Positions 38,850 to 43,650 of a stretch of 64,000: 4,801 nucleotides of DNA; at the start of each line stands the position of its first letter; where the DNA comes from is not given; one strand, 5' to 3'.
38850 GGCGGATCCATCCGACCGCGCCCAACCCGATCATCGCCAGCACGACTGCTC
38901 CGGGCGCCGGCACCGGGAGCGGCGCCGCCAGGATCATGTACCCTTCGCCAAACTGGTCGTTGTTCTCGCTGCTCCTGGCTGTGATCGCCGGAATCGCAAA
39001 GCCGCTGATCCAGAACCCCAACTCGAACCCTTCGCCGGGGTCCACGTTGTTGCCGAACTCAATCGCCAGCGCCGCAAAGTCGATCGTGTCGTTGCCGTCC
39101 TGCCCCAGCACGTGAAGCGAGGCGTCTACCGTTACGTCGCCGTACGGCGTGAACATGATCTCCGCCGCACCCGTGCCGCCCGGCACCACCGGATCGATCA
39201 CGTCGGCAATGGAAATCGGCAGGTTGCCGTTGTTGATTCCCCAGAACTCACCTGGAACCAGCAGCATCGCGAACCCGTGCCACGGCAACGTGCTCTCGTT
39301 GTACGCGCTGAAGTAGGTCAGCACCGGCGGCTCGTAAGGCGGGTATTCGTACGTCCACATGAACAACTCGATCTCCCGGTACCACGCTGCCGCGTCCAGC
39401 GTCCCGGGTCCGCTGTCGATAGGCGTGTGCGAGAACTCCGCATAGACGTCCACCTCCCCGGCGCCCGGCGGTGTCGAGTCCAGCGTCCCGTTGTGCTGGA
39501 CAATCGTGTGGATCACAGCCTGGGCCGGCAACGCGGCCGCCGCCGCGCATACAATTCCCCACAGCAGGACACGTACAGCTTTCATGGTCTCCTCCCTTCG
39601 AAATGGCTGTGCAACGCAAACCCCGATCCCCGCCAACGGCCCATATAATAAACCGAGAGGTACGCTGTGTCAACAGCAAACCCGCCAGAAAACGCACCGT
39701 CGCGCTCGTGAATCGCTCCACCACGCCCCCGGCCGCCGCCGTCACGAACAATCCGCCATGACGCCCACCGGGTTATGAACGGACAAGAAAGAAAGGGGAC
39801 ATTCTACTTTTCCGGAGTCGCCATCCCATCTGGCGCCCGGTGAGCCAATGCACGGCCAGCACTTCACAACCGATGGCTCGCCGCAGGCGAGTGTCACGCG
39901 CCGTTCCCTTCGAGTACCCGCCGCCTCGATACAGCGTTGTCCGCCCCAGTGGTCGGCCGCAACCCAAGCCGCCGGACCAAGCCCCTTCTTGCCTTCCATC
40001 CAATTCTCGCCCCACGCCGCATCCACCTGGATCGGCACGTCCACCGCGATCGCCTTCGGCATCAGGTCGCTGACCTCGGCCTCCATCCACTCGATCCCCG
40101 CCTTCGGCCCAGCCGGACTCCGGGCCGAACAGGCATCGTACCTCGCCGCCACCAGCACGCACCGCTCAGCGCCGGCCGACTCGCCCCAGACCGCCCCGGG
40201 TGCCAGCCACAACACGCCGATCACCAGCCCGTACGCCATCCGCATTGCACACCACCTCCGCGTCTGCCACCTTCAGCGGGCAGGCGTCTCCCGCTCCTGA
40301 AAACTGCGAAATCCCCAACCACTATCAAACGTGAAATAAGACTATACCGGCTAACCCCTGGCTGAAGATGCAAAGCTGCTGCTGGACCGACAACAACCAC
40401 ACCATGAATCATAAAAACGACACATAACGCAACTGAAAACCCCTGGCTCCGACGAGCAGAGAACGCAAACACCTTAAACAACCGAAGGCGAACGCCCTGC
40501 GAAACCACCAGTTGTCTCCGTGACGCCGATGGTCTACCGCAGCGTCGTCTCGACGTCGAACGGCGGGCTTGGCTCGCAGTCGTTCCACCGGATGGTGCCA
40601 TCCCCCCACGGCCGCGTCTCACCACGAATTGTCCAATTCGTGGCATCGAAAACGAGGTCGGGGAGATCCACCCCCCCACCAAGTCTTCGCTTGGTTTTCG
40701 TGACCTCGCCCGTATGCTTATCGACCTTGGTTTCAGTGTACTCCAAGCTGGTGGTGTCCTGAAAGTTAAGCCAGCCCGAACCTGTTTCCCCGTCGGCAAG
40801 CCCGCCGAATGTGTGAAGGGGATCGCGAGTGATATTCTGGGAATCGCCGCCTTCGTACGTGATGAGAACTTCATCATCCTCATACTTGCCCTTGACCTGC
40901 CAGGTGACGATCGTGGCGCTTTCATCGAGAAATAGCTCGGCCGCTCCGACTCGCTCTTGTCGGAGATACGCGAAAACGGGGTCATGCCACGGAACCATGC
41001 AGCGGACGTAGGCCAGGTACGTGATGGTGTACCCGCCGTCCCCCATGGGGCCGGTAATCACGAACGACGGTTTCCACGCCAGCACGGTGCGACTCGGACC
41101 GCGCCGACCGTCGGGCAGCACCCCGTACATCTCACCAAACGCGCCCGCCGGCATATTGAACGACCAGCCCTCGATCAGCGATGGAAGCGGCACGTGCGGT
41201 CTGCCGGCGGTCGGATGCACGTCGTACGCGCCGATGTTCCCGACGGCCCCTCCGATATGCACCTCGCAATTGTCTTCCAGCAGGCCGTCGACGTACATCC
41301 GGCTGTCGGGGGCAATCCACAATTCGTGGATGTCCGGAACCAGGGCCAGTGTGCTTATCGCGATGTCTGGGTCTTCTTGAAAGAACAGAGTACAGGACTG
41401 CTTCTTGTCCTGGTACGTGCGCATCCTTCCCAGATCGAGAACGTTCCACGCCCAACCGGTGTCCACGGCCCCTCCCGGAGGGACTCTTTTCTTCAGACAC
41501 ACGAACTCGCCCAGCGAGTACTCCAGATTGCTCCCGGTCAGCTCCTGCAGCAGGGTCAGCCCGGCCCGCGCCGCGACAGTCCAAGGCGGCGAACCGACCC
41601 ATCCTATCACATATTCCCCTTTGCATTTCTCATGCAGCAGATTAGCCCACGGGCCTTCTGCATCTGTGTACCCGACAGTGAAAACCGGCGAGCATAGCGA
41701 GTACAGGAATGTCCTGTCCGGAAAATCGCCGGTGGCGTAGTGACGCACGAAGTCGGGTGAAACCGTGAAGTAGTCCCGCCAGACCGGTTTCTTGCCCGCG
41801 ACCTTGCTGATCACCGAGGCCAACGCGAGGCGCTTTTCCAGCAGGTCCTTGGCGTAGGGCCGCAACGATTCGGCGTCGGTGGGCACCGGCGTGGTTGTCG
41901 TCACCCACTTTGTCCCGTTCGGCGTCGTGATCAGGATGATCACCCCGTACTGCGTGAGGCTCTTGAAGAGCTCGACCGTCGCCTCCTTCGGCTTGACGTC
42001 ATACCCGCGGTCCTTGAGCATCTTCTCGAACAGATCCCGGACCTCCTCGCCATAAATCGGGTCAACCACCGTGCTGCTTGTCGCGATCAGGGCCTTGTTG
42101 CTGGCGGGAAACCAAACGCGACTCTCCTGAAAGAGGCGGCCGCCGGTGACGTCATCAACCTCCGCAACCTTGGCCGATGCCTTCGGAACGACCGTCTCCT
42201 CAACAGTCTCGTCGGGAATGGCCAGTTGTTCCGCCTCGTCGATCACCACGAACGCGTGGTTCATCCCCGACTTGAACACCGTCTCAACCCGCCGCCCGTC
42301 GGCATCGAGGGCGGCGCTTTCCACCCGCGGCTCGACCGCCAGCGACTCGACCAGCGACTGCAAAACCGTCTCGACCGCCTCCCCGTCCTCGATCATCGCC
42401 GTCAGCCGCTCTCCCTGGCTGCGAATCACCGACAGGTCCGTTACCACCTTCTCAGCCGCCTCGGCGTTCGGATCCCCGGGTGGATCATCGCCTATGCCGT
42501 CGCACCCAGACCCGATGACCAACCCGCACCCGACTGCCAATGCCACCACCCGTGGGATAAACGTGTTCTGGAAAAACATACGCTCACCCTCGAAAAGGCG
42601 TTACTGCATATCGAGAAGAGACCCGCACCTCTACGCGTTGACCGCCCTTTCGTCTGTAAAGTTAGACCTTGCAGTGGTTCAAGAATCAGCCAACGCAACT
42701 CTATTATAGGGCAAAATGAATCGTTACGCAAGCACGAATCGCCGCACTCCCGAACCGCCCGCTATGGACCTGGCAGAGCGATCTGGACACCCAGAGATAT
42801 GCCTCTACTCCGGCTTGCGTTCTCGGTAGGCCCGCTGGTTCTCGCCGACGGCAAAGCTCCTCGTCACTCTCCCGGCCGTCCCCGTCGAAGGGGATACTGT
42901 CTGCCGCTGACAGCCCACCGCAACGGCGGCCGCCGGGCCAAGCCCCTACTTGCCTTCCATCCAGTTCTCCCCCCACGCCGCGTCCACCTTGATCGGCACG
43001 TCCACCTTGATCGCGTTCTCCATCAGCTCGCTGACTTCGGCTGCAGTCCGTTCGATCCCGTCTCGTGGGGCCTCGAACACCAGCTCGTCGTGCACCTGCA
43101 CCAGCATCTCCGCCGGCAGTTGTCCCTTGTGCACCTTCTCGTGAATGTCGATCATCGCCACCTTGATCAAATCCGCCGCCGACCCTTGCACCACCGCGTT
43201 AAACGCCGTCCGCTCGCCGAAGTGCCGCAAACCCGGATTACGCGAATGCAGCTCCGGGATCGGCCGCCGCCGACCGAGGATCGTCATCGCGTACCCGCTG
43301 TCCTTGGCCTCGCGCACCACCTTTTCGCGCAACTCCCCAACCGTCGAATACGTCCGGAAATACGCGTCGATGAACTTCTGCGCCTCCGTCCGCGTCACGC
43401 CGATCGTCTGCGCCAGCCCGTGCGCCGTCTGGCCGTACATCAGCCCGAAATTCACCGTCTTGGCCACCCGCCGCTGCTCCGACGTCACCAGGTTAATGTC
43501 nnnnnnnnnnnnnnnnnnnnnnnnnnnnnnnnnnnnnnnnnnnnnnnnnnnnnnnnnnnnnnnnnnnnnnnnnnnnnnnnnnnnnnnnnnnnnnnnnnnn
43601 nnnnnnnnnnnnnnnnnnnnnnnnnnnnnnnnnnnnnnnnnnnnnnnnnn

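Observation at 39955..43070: A diverged duplicate of the polA 3' end brackets a lipoprotein gene and an AT-richer spacer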

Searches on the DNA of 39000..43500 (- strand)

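Call 26: search_rna_families(source=window, start=39000, end=43500, threshold=evalue, max_evalue=1)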
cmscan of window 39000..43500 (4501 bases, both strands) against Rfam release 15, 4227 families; matches with E-value up to 1: 0.
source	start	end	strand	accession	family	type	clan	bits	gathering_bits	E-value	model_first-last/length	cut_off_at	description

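Call 58: search_dna_similar(query=window:39700-43070:-, collection=plasmids, mode=distant, max_rows=8)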
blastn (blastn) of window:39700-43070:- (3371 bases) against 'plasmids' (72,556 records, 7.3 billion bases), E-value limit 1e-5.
No match.

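Call 59: search_dna_similar(query=window:39700-43070:-, collection=phages, mode=distant, max_rows=8)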
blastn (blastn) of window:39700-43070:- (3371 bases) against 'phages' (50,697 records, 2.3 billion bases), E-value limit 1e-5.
No match.

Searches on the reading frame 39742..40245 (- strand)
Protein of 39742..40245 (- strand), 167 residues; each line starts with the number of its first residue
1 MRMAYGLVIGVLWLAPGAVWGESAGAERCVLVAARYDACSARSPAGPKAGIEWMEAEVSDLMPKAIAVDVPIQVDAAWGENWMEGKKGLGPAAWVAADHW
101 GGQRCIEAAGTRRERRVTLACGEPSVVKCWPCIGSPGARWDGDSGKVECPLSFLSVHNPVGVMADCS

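Call 10: search_protein_families(library=pfam, proteins=[window:39742-40245:-], max_evalue=0.01)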
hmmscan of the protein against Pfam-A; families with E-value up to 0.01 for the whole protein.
window:39742-40245:- (167 aa): 0 families
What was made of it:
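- On Functional protein-coding gene (the 167-codon ORF 39742..40245): No Pfam match (call 10).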

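Call 42: find_homologous_proteins(query=window:39742-40245:-, max_evalue=0.01)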
Query window:39742-40245:- (167 aa): 1 proteins with E <= 0.01 among 136 candidates.
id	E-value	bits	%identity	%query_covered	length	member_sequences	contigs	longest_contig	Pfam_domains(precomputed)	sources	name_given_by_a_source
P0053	2.2e-103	362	96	100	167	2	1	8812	-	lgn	-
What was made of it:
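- On Functional protein-coding gene (the 167-codon ORF 39742..40245): The only hit among 5.8 billion proteins is the 96% identical variant in the sister strain (call 42).
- Only the same lineage has it, among 5.8 billion proteins (call 42). No Pfam match (call 10), and no homologue beyond the same lineage (call 42).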

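Call 44: find_encoding_contigs(protein=P0053, flank=10000, max_places=6)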
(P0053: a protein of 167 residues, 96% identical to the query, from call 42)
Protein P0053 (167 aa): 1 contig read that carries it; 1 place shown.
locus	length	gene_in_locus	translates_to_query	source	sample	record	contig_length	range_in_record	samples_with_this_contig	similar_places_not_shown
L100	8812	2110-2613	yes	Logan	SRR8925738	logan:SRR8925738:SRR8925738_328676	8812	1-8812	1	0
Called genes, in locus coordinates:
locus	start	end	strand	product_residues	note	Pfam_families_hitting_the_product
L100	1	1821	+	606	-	?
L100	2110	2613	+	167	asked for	-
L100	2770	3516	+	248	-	-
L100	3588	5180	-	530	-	PF01467:CTP_transf_like, PF00294:PfkB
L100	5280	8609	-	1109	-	-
